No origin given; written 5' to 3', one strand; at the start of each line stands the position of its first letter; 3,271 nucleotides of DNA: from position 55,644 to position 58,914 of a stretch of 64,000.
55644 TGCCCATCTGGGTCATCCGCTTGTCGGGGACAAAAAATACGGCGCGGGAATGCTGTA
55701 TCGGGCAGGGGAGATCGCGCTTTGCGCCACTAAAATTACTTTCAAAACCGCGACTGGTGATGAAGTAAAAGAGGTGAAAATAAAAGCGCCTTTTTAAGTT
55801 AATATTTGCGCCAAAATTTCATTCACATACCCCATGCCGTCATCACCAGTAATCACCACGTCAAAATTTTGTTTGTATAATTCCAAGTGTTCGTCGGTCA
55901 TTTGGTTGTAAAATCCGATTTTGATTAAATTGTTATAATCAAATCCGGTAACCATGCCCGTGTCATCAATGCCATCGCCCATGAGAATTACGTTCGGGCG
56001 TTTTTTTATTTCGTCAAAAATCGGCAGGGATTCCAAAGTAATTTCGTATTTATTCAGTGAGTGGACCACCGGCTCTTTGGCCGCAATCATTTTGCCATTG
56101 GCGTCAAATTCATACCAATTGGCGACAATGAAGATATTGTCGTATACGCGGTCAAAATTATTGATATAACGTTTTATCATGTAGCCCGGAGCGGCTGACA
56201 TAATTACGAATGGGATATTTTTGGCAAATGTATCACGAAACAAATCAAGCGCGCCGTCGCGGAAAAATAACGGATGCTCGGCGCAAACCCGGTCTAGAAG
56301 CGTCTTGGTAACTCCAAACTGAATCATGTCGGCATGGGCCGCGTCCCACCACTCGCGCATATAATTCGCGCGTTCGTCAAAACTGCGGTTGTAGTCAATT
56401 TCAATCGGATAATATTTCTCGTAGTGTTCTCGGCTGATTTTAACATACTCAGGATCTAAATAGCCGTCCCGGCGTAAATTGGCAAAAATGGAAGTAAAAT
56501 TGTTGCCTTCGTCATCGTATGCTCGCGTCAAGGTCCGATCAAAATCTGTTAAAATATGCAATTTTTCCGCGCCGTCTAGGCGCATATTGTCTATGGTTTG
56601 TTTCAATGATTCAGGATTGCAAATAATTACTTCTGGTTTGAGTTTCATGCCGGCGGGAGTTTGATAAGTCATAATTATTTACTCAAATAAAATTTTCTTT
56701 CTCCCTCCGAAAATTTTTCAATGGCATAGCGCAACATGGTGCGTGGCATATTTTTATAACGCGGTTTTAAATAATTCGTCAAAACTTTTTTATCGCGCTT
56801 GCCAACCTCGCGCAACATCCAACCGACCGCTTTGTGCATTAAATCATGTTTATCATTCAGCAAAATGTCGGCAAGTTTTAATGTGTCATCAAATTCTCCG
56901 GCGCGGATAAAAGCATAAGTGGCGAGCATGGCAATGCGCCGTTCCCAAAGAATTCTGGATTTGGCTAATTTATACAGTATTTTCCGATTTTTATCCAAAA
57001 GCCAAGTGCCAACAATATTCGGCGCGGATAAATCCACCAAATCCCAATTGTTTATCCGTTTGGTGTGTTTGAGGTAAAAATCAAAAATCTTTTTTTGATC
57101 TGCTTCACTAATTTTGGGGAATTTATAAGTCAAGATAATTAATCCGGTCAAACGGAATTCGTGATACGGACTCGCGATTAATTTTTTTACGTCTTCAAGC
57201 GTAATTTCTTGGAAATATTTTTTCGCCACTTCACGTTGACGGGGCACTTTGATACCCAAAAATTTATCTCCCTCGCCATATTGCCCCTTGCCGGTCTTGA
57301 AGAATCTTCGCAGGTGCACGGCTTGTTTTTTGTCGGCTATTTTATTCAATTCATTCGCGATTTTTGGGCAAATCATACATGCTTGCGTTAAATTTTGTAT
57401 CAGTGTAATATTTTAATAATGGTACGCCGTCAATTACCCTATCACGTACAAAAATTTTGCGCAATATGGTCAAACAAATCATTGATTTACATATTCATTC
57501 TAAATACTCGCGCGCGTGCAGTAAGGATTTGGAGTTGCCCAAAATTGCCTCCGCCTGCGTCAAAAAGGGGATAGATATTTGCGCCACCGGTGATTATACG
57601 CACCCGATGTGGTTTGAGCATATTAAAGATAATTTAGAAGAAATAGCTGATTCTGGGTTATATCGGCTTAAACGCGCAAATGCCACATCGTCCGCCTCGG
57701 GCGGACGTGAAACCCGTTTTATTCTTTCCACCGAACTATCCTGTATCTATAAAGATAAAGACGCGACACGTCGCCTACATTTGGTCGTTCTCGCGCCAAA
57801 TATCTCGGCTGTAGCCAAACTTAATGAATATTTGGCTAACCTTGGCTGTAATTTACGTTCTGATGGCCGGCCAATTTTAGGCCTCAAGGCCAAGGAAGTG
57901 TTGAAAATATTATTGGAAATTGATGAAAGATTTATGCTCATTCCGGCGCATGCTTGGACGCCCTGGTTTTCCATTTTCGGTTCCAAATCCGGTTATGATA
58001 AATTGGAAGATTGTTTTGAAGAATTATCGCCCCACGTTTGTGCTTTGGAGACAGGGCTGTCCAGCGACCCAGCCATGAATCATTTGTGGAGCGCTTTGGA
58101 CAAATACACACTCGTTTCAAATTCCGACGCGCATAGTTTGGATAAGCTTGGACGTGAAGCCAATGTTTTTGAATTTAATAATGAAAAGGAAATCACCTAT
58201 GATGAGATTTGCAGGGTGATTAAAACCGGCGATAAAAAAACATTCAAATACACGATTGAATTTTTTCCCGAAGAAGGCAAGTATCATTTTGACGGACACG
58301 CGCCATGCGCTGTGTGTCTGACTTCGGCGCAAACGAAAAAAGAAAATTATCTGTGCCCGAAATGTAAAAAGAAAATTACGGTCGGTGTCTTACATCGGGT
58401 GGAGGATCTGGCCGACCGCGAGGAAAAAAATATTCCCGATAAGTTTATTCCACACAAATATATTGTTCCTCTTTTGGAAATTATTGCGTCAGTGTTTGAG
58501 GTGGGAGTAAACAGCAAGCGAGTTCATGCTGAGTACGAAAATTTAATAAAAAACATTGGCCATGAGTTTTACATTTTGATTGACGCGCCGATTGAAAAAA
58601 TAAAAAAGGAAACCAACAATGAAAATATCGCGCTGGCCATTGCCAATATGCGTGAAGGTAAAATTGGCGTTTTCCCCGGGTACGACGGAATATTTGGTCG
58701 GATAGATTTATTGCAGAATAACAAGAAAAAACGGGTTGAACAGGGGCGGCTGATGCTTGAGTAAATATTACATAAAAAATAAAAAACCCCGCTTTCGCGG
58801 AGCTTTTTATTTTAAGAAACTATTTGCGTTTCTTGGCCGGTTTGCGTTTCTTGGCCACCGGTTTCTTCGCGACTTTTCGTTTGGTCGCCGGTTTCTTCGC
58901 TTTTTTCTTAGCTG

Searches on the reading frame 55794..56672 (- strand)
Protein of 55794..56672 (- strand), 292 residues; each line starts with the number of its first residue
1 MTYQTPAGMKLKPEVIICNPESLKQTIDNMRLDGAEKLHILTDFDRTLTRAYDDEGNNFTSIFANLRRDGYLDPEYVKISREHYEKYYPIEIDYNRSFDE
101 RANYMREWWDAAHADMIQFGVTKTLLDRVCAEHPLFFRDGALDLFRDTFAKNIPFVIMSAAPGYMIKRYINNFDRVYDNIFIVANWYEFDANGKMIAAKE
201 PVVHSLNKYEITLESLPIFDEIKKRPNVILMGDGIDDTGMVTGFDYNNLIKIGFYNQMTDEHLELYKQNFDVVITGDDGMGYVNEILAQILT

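Call 49: search_protein_families(library=pfam, proteins=[window:55794-56672:-], max_evalue=0.001)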
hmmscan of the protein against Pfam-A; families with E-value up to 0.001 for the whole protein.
window:55794-56672:- (292 aa): 2 families
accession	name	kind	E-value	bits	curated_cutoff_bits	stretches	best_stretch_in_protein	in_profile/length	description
PF05822.18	UMPH-1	-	2e-58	198.2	23.7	1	47-290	2-245/246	Pyrimidine 5'-nucleotidase (UMPH-1)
PF12710.13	HAD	-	2.1e-06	28.7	27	1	40-239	1-186/189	haloacid dehalogenase-like hydrolase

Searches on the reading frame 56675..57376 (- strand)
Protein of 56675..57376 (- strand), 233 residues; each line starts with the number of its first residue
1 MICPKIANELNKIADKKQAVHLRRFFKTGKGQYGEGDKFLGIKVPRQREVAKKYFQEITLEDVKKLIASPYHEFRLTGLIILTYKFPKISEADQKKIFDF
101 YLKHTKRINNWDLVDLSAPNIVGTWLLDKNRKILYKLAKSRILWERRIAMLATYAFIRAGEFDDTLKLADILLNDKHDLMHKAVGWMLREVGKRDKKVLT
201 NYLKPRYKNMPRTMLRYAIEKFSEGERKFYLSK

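Call 49: search_protein_families(library=pfam, proteins=[window:56675-57376:-], max_evalue=0.001)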
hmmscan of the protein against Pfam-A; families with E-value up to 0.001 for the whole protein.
window:56675-57376:- (233 aa): 1 family
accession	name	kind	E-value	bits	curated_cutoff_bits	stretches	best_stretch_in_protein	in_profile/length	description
PF08713.17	DNA_alkylation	-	3.6e-66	223.3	21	1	7-222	2-213/213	DNA alkylation repair enzyme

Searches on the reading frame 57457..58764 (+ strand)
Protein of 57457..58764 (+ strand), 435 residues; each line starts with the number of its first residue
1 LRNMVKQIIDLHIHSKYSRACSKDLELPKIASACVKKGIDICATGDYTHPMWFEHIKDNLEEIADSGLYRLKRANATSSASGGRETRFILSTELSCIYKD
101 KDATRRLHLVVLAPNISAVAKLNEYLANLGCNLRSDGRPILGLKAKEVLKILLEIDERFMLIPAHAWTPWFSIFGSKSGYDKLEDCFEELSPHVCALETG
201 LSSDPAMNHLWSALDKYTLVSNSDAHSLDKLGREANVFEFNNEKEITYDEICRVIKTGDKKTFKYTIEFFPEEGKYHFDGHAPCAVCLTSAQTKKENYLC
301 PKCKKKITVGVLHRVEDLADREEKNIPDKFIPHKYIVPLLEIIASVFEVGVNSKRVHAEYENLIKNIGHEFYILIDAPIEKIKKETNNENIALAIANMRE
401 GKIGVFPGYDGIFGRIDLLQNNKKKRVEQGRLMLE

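Call 49: search_protein_families(library=pfam, proteins=[window:57457-58764:+], max_evalue=0.001)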
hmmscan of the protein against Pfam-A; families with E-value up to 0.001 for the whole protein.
window:57457-58764:+ (435 aa): 1 family
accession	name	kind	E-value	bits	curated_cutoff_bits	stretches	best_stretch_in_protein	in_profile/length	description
PF13263.12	PHP_C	-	0.00012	22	21.3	1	220-258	19-54/56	PHP-associated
